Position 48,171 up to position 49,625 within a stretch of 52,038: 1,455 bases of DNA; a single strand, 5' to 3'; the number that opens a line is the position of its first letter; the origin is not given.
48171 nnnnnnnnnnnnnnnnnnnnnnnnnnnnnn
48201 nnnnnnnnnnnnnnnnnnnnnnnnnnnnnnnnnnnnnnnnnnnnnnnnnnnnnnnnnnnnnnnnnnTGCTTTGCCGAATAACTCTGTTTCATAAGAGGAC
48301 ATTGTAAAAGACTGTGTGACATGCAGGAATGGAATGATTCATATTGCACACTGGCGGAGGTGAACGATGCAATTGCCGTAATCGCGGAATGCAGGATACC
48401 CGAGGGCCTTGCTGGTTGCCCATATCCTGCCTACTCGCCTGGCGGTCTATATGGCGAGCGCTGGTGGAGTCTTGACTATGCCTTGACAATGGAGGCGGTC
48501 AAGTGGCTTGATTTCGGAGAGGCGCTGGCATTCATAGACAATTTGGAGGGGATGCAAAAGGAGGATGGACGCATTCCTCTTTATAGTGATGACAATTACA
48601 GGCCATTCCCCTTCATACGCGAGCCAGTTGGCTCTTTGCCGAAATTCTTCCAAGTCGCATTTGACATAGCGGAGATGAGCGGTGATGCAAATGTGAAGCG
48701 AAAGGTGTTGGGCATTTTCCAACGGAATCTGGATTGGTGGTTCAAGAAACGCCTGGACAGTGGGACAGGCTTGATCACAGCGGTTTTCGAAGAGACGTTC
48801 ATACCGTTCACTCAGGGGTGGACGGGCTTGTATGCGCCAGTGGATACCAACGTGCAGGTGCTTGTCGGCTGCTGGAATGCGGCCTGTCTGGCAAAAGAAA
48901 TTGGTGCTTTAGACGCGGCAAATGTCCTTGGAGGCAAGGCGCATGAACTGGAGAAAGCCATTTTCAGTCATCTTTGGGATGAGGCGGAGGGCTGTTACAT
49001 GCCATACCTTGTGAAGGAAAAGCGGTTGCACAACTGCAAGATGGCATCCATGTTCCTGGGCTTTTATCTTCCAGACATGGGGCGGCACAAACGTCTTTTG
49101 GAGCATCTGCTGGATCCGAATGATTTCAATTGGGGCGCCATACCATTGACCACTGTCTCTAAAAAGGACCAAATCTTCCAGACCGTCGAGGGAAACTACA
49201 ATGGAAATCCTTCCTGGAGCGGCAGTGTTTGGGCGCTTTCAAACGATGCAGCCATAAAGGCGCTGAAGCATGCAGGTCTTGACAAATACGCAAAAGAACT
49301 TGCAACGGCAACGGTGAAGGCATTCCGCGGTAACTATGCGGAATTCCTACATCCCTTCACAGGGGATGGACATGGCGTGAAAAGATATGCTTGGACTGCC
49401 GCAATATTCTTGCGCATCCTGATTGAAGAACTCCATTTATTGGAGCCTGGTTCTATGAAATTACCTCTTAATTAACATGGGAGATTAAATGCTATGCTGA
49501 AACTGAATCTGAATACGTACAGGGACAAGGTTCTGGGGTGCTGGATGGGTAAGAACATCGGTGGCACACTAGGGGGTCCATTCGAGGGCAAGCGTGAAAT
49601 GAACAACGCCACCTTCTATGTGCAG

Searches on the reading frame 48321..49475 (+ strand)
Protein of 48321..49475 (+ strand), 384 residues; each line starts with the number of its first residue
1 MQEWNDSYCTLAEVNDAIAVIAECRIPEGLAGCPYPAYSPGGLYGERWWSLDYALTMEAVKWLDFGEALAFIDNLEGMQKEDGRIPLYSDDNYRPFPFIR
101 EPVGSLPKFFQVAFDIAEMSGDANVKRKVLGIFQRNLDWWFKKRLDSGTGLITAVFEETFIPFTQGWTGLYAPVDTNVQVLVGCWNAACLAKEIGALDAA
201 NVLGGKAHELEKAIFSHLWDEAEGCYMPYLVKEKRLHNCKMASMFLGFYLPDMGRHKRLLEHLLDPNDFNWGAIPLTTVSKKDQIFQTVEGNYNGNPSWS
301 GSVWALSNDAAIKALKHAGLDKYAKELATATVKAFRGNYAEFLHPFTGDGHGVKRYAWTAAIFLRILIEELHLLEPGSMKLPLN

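Call 57: search_protein_families(library=pfam, proteins=[window:48321-49475:+], max_evalue=0.0001)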
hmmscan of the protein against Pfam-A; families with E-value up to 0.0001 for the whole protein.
window:48321-49475:+ (384 aa): 2 families
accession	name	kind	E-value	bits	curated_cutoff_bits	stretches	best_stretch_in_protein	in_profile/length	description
PF22422.2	MGH1-like_GH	-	1.2e-26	94.5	27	1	114-359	75-356/356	Mannosylglycerate hydrolase MGH1-like glycoside hydrolase domain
PF01204.24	Trehalase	-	1.4e-06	27.9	21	1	167-340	300-467/512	Trehalase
